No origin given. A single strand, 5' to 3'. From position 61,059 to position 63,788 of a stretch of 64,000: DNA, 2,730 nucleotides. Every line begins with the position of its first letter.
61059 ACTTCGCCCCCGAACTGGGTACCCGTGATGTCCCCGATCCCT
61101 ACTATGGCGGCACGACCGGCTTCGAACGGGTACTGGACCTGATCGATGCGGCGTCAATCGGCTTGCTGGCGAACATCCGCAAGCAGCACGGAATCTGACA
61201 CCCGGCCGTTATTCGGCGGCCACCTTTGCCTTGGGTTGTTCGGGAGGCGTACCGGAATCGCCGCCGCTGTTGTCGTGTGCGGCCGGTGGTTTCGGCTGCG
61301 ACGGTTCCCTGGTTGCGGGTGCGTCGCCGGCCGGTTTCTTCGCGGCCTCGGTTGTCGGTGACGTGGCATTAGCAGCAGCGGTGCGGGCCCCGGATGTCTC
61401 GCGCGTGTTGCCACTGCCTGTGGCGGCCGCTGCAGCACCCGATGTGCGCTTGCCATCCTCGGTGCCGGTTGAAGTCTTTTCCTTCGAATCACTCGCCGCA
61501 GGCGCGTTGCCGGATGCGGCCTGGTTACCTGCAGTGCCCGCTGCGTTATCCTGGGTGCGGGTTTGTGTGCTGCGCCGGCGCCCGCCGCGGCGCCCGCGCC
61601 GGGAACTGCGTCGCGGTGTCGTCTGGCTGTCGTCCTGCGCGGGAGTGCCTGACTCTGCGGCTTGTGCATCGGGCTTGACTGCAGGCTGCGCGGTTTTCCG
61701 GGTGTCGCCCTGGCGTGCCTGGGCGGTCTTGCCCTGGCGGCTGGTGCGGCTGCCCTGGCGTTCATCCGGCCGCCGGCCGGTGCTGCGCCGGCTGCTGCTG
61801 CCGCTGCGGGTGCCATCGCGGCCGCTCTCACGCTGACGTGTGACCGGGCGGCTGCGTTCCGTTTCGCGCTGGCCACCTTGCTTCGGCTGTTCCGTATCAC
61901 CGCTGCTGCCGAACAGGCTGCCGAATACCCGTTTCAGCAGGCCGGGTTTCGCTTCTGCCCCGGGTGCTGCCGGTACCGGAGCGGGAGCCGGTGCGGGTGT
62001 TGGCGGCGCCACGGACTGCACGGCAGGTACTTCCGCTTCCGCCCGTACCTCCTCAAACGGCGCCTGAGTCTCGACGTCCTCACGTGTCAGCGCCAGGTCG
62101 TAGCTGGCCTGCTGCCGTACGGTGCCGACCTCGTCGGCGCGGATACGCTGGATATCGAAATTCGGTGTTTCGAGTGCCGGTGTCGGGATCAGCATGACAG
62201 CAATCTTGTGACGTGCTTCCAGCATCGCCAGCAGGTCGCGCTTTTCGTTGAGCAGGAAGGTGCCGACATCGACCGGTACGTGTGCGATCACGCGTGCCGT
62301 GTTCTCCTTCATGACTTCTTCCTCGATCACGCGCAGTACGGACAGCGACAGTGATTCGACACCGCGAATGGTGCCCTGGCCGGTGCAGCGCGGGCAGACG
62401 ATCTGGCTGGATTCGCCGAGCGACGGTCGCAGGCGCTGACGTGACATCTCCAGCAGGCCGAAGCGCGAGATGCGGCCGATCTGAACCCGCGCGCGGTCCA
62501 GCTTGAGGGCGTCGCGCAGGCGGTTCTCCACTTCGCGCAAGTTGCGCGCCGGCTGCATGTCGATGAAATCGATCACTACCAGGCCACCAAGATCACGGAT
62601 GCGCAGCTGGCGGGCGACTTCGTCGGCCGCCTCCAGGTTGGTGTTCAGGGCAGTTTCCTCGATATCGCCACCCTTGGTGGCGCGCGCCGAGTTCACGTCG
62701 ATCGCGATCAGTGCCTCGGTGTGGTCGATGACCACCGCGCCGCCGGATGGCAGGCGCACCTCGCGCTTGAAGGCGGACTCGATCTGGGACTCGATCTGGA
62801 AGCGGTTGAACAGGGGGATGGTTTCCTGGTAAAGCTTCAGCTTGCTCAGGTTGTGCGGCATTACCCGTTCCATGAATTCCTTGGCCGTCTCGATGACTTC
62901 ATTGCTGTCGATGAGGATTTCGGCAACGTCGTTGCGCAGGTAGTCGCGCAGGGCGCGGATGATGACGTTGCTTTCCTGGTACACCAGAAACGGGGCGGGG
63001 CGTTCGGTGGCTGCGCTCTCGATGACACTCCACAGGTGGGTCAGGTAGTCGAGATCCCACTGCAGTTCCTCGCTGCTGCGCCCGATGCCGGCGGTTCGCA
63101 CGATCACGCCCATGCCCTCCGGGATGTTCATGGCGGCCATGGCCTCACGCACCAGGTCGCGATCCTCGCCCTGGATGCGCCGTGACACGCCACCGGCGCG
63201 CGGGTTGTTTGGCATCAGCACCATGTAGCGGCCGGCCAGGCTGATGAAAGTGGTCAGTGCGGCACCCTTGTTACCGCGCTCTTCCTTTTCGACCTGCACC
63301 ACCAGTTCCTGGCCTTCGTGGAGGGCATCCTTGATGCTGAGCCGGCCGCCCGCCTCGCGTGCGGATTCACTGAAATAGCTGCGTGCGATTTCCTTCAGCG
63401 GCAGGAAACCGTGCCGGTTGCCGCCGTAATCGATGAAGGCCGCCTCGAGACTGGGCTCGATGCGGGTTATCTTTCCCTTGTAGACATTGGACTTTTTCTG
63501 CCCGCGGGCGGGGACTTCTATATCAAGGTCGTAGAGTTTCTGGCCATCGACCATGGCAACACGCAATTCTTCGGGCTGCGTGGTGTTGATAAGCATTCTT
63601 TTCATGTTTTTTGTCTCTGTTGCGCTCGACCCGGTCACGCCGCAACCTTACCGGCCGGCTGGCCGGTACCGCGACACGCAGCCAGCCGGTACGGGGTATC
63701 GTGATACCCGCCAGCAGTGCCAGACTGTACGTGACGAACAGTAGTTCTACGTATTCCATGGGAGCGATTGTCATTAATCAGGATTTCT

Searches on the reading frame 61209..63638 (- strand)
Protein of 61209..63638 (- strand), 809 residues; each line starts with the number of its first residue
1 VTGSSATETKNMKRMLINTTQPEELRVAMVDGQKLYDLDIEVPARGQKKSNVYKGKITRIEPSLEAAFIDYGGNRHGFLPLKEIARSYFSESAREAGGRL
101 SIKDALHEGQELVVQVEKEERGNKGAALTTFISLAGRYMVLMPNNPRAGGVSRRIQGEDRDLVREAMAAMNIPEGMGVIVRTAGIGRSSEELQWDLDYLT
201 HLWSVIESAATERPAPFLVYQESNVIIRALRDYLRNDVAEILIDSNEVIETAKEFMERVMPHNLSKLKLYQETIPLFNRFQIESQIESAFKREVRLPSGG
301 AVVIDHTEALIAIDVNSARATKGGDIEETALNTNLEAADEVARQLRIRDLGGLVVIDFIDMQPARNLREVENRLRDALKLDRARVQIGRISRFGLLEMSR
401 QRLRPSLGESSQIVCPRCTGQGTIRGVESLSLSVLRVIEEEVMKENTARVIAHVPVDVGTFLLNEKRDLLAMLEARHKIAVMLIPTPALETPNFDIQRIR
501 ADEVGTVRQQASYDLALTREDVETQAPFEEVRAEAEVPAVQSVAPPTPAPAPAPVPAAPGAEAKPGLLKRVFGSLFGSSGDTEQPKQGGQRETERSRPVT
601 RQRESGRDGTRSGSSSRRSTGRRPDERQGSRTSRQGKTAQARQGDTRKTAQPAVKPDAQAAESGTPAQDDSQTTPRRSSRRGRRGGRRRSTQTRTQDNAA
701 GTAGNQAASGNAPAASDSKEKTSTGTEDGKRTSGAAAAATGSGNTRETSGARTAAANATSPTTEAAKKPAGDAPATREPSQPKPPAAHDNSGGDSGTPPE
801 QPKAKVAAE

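Call 65: search_protein_families(library=pfam, proteins=[window:61209-63638:-], max_evalue=0.0001)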
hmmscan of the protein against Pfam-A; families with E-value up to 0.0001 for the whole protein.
window:61209-63638:- (809 aa): 3 families
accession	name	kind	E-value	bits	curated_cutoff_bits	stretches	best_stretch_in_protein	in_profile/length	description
PF10150.14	RNase_E_G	-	4e-99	331.9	25.5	1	133-402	1-269/270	Ribonuclease E/G family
PF20833.2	RNase_E_G_Thio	-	2.2e-31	108.3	26.8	1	414-499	1-86/86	RNase E/G, Thioredoxin-like domain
PF00575.29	S1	-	8e-09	36.2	22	1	48-129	3-72/74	S1 RNA binding domain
